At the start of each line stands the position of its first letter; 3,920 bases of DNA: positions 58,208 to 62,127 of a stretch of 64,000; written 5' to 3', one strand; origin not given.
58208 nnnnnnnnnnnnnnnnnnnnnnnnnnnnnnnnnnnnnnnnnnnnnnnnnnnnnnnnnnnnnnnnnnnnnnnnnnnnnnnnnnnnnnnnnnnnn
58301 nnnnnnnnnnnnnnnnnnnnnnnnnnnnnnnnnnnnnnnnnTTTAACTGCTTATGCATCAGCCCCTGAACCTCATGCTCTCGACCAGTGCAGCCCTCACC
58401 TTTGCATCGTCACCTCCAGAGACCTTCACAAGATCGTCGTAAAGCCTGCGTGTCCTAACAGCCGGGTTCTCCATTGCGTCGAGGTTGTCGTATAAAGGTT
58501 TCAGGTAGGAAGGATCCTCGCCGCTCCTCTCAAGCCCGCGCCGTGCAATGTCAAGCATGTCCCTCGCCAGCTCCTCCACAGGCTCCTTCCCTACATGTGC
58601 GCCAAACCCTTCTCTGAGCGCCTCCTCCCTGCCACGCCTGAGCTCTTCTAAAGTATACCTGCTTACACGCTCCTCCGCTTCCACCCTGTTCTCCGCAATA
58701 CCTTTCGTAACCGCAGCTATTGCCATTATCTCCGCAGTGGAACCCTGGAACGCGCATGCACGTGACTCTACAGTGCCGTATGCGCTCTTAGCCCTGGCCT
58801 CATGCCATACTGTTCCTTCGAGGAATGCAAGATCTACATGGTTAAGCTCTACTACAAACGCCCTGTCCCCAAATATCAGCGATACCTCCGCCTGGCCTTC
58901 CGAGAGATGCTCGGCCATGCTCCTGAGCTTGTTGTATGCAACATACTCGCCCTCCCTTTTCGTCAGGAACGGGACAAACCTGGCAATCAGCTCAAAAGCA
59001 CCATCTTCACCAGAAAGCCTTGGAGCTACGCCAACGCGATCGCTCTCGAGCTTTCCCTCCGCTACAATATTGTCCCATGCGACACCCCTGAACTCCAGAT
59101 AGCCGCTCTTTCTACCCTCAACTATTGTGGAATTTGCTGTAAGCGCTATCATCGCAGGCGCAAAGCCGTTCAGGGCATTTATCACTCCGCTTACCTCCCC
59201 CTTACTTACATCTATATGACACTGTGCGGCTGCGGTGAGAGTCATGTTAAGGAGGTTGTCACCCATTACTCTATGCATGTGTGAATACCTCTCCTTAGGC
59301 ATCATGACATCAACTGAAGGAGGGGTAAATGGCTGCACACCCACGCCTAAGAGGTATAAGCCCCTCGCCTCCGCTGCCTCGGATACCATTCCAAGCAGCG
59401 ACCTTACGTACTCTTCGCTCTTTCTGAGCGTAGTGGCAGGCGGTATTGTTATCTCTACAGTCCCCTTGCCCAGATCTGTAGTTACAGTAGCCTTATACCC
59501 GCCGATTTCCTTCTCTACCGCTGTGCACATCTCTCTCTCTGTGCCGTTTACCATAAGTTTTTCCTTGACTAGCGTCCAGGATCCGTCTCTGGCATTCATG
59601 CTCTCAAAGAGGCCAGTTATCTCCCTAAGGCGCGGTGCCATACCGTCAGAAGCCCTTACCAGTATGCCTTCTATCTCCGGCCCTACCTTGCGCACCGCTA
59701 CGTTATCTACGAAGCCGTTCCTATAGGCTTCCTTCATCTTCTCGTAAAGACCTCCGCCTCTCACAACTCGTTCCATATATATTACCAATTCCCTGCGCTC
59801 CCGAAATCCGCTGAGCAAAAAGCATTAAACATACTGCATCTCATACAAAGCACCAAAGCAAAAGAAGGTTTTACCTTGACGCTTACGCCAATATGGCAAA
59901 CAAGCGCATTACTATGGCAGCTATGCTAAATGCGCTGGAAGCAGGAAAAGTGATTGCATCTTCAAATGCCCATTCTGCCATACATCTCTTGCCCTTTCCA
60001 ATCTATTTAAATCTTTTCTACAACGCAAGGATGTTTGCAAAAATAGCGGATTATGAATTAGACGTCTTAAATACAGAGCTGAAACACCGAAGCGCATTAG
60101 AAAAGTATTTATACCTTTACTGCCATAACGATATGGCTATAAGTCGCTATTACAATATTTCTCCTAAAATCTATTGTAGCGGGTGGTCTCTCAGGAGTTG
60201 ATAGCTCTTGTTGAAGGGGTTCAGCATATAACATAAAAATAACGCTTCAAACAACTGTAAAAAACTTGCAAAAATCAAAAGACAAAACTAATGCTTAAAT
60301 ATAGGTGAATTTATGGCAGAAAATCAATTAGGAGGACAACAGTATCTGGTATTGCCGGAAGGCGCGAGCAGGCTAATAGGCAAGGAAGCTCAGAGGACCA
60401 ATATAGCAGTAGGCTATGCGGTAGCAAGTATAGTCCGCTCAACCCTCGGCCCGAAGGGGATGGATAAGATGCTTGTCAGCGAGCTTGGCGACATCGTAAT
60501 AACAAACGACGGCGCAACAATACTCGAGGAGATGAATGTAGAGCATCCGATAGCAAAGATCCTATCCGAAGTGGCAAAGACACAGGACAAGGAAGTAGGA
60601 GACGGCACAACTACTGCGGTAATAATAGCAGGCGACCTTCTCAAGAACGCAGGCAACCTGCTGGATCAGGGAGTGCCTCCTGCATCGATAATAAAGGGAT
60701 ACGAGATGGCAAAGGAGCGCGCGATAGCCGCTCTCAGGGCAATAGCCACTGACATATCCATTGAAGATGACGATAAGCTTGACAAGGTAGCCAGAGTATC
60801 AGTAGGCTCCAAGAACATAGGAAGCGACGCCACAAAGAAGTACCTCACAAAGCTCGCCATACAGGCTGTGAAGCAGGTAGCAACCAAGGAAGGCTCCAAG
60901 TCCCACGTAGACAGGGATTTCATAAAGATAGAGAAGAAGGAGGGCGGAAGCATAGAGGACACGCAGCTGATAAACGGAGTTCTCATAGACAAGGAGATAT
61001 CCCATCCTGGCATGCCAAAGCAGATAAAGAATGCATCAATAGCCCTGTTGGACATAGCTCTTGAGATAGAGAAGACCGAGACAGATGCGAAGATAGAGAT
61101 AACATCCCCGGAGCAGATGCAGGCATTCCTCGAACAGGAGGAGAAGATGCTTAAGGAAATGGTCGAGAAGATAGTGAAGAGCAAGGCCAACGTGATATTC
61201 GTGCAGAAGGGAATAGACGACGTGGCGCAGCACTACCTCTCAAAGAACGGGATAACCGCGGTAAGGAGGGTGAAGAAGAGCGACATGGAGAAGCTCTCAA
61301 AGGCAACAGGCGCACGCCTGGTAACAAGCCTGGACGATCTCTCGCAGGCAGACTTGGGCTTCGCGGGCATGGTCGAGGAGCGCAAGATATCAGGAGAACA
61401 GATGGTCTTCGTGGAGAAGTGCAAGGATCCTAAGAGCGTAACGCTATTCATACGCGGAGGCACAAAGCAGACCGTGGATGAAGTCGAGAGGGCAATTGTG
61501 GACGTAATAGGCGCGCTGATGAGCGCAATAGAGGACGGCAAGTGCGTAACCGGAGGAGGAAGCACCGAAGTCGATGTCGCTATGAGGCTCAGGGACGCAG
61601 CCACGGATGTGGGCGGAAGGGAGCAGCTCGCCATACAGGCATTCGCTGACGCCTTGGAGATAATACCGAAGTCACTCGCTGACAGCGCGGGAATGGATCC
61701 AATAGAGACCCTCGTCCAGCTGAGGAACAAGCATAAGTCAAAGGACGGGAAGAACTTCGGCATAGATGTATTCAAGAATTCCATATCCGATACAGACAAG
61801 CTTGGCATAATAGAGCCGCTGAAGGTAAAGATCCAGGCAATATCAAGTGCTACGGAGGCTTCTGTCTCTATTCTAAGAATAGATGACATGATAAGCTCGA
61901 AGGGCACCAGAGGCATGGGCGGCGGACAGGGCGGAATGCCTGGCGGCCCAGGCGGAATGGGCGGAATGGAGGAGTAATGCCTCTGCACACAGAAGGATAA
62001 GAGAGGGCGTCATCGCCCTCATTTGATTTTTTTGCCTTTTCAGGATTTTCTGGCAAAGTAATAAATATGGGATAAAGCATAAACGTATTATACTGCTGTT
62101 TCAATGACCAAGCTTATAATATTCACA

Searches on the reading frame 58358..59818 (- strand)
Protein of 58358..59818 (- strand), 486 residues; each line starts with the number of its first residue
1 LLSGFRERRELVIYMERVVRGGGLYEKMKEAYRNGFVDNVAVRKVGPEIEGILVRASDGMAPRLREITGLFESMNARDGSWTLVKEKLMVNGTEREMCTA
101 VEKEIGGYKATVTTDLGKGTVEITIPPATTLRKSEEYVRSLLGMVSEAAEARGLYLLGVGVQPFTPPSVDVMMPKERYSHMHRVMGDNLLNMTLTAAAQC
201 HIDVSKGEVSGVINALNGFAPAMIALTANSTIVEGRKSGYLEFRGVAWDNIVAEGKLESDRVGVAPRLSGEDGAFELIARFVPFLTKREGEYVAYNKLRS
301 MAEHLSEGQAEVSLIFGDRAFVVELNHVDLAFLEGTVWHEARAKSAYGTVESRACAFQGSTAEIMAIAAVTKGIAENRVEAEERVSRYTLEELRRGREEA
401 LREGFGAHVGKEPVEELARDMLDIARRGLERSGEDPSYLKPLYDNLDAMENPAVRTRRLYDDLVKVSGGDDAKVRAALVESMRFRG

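Call 26: search_protein_families(library=pfam, proteins=[window:58358-59818:-], max_evalue=0.0001)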
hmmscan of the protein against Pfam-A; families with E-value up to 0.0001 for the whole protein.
window:58358-59818:- (486 aa): 1 family
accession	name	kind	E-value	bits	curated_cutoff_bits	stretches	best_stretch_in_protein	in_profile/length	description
PF04107.18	GCS2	-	1.2e-22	81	21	1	99-251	24-181/291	Glutamate-cysteine ligase family 2(GCS2)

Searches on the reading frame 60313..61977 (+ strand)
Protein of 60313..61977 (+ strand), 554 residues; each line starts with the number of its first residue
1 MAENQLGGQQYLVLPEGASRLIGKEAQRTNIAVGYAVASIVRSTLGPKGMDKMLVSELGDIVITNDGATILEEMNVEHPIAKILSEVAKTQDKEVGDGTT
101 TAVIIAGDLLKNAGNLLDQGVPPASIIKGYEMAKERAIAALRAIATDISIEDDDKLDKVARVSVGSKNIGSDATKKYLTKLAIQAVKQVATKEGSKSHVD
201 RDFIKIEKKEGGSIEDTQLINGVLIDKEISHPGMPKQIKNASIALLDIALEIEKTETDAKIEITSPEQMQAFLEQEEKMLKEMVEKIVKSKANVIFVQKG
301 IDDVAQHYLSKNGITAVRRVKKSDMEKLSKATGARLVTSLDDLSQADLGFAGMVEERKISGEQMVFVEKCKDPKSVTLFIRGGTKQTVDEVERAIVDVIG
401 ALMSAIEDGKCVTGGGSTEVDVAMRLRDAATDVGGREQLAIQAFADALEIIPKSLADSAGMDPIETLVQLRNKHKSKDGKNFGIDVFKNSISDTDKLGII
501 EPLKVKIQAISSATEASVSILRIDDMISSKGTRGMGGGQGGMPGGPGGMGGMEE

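Call 26: search_protein_families(library=pfam, proteins=[window:60313-61977:+], max_evalue=0.0001)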
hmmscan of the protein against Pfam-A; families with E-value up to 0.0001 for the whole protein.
window:60313-61977:+ (554 aa): 1 family
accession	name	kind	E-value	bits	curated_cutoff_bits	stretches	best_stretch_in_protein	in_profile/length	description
PF00118.29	Cpn60_TCP1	-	1.1e-179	598.7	34.3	1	37-530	1-489/490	TCP-1/cpn60 chaperonin family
